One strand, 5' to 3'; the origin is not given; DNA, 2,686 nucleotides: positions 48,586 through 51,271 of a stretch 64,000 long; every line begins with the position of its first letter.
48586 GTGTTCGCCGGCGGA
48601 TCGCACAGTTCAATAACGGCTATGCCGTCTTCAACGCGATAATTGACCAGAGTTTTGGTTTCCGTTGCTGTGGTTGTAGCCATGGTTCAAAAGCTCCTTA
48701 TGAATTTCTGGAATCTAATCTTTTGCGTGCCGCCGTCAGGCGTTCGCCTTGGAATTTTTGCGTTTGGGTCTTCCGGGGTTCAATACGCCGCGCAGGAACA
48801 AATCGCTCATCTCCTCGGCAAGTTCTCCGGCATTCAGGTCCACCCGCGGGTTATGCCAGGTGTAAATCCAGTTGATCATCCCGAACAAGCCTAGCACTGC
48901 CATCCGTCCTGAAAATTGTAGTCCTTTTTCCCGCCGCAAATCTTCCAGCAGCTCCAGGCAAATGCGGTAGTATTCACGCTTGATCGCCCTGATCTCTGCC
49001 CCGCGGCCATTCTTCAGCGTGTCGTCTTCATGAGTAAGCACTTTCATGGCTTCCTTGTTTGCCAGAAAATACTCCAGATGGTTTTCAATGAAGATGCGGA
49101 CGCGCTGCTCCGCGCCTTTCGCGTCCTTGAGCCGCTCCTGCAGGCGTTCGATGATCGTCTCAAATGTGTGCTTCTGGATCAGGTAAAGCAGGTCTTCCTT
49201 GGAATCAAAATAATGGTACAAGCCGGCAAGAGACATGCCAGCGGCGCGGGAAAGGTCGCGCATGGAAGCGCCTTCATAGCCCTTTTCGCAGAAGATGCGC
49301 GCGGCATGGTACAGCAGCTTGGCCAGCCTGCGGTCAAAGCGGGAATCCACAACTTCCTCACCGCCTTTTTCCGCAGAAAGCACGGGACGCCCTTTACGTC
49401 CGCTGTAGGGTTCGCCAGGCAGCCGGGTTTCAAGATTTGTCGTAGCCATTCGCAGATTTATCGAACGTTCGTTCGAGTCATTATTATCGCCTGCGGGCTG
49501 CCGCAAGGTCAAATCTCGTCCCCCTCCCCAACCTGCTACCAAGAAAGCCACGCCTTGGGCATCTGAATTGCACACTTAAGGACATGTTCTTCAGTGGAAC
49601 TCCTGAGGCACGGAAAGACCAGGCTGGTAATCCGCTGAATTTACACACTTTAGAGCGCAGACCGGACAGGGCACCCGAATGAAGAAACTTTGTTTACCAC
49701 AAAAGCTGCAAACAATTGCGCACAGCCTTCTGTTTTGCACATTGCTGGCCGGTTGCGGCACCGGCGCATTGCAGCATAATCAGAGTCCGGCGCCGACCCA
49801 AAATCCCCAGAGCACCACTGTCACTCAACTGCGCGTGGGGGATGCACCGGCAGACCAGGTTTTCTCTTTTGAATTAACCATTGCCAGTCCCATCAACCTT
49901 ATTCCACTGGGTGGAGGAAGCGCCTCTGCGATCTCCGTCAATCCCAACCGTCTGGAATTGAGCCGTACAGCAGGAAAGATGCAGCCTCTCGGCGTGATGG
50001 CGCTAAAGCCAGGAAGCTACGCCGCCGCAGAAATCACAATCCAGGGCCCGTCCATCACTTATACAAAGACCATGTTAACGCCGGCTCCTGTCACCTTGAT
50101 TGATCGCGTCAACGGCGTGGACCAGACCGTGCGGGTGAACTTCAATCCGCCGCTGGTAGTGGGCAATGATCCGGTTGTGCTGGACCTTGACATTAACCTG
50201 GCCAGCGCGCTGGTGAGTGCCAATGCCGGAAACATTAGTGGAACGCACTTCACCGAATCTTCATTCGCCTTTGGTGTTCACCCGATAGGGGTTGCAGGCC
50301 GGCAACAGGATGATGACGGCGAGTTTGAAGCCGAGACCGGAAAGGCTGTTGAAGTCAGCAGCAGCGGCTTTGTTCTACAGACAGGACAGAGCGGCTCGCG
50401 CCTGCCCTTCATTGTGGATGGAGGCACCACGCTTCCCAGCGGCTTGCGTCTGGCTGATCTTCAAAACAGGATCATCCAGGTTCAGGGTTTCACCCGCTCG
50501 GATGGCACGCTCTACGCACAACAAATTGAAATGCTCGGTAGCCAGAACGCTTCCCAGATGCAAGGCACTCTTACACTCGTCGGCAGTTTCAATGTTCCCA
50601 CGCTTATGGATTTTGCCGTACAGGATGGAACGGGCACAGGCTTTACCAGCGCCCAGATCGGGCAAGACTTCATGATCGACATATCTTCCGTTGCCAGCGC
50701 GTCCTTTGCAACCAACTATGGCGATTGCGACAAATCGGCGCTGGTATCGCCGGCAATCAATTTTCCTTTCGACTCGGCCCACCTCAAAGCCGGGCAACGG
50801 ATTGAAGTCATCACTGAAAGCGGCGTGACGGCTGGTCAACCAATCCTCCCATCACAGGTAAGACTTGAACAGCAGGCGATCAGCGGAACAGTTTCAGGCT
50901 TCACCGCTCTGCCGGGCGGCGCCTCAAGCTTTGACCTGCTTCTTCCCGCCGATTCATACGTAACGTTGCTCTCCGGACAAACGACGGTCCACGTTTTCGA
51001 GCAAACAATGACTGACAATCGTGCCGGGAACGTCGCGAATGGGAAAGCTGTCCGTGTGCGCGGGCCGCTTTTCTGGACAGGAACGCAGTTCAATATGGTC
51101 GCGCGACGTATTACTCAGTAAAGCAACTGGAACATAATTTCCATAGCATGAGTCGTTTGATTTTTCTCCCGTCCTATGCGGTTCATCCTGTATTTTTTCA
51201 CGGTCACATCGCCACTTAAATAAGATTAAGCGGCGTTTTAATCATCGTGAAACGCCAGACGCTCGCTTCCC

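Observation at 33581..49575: Hybrid aromatic acyl-CoA island: Hcr-type molybdenum enzyme beside an orphan BoxB-type diiron oxygenase, with CoA-transferase activation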

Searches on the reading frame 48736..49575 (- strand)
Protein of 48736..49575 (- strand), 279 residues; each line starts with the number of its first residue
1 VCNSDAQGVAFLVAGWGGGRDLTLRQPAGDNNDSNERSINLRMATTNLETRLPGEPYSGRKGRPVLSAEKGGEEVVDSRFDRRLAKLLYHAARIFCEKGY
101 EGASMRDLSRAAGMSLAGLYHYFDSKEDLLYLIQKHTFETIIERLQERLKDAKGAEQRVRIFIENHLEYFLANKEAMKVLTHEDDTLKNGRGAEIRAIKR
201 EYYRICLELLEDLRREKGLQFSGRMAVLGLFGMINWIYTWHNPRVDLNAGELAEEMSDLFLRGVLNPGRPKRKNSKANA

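Call 5: search_protein_families(library=pfam, proteins=[window:48736-49575:-])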
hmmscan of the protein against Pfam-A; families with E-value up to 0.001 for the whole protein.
window:48736-49575:- (279 aa): 2 families
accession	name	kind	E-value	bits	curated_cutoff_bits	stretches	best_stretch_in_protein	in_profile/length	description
PF17932.6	TetR_C_24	-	1.8e-19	70.5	26.4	1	155-264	4-114/114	Tetracyclin repressor-like, C-terminal domain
PF00440.29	TetR_N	-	8e-14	51.6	24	1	90-130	4-44/47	Bacterial regulatory proteins, tetR family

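Call 26: search_protein_families(library=ncbifam, proteins=[window:48736-49575:-], max_evalue=0.00001)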
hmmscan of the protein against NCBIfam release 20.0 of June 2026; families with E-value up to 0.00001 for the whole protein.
window:48736-49575:- (279 aa): 14 families
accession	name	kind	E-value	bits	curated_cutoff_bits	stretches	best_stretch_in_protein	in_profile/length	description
NF050111.1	TransRegSACE7040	equivalog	6.8e-21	75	250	1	83-238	2-156/186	SACE_7040 family transcriptional regulator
NF053878.1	FATransRegFadRBac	equivalog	3.3e-15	56.4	200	1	86-264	7-188/190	fatty acid metabolism transcriptional regulator FadR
NF053731.1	TransRegFasRMycb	equivalog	7.5e-13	48.7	330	1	81-233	10-160/199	HTH-type transcriptional activator FasR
NF037937.1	septum_RefZ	equivalog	2.4e-11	43.9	180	1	86-180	3-99/195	forespore capture DNA-binding protein RefZ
TIGR03384.1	betaine_BetI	equivalog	3.1e-11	43.3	201.3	1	85-179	11-105/189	choline-binding transcriptional repressor BetI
NF001978.0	PRK00767.1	equivalog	2.1e-10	40.7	118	1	88-179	15-107/197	transcriptional regulator BetI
NF041196.1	ScbR_bind_reg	equivalog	3e-10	40.6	150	1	85-155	9-79/191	ScbR family autoregulator-binding transcription factor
TIGR03968.1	mycofact_TetR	equivalog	1.3e-07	31.3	224.9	1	86-155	13-78/190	mycofactocin system transcriptional regulator MftR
NF051852.1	efflux_TF_MtrR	exception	2.2e-07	30.9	280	1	86-161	14-90/205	multidrug efflux system transcriptional repressor MtrR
NF058643.1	TranRegCurRPseudo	equivalog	2.5e-07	30.6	300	1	80-188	5-107/193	TetR family transcriptional repressor CurR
TIGR03613.1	RutR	equivalog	1.6e-06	28.1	368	1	85-169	11-94/202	pyrimidine utilization regulatory protein R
NF053516.1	TranRepPrsAVib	equivalog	2.2e-06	27.6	300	1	85-156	9-80/208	TetR family transcriptional repressor PsrA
NF033703.1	transcr_KstR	equivalog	4.8e-06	26.3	280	1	88-165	13-90/185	cholesterol catabolism transcriptional regulator KstR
NF051457.1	acryl_TF_AcuR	equivalog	5.7e-06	25.7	247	1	83-166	19-102/204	acrylate utilization transcriptional regulator AcuR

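Call 72: search_solved_structures(query=window:48736-49449:-, max_evalue=0.000001)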
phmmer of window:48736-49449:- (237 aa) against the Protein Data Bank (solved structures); distinct sequences matched with E-value up to 0.000001: 23.
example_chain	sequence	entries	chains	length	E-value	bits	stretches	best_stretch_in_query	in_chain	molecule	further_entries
5k7f_A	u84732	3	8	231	4.1e-21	79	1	41-216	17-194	Transcriptional regulator, TetR family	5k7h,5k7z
3vpr_A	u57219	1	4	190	5.9e-21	78.5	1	44-222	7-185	Transcriptional regulator, TetR family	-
3dcf_A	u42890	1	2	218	5.9e-20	75.2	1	39-225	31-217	transcriptional regulator of the TetR/AcrR family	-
3ccy_A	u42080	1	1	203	7.5e-19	71.6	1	45-224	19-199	Putative TetR-family transcriptional regulator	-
4mxm_A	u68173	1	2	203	2.2e-18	70.1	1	42-216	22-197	Transcriptional regulator I2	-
4mo7_A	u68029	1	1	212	2.4e-18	70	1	42-216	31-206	Transcriptional regulator I2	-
2iai_A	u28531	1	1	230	3.3e-14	56.4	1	45-202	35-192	Putative transcriptional regulator SCO3833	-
9b7y_A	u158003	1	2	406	4.8e-13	52.6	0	27-203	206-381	Transcriptional repressor Mce3R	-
5gpa_A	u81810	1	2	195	1.5e-11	47.7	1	45-200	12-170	Transcriptional regulator (TetR/AcrR family)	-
5gp9_A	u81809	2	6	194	2.1e-11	47.2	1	45-199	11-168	Transcriptional regulator (TetR/AcrR family)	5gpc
1vi0_A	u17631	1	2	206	6.3e-10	42.4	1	45-224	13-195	transcriptional regulator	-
3whb_A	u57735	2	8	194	7.8e-10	42.1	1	45-222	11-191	Fatty acid metabolism regulator protein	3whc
6o6n_A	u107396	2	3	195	1.5e-09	41.2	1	39-192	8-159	TetR family transcriptional regulator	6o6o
4g12_A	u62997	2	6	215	1.8e-09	40.9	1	36-194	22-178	Probable transcriptional regulatory protein (Probably TETR-FAMILY)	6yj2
6o6p_A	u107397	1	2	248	2e-09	40.8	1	39-191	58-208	TetR family transcriptional regulator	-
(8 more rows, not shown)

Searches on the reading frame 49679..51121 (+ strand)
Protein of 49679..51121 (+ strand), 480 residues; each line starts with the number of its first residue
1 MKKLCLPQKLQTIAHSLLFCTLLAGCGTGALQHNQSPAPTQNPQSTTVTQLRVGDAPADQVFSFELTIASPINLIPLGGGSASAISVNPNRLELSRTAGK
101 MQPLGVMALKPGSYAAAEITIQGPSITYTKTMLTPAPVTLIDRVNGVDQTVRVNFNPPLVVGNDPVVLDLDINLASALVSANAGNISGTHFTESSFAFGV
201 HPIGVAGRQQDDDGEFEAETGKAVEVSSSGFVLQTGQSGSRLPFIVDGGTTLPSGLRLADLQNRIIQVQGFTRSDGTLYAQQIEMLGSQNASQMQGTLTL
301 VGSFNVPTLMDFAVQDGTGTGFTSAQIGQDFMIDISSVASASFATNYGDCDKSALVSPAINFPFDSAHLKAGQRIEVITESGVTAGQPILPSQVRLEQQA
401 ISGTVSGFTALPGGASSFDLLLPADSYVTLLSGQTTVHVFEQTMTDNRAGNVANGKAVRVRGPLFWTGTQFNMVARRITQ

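Call 5: search_protein_families(library=pfam, proteins=[window:49679-51121:+])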
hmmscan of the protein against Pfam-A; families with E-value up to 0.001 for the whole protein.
window:49679-51121:+ (480 aa): 1 family
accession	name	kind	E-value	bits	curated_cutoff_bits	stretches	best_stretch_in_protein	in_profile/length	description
PF18914.6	DUF5666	-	4.4e-07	30.5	27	0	226-284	7-60/60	Domain of unknown function (DUF5666)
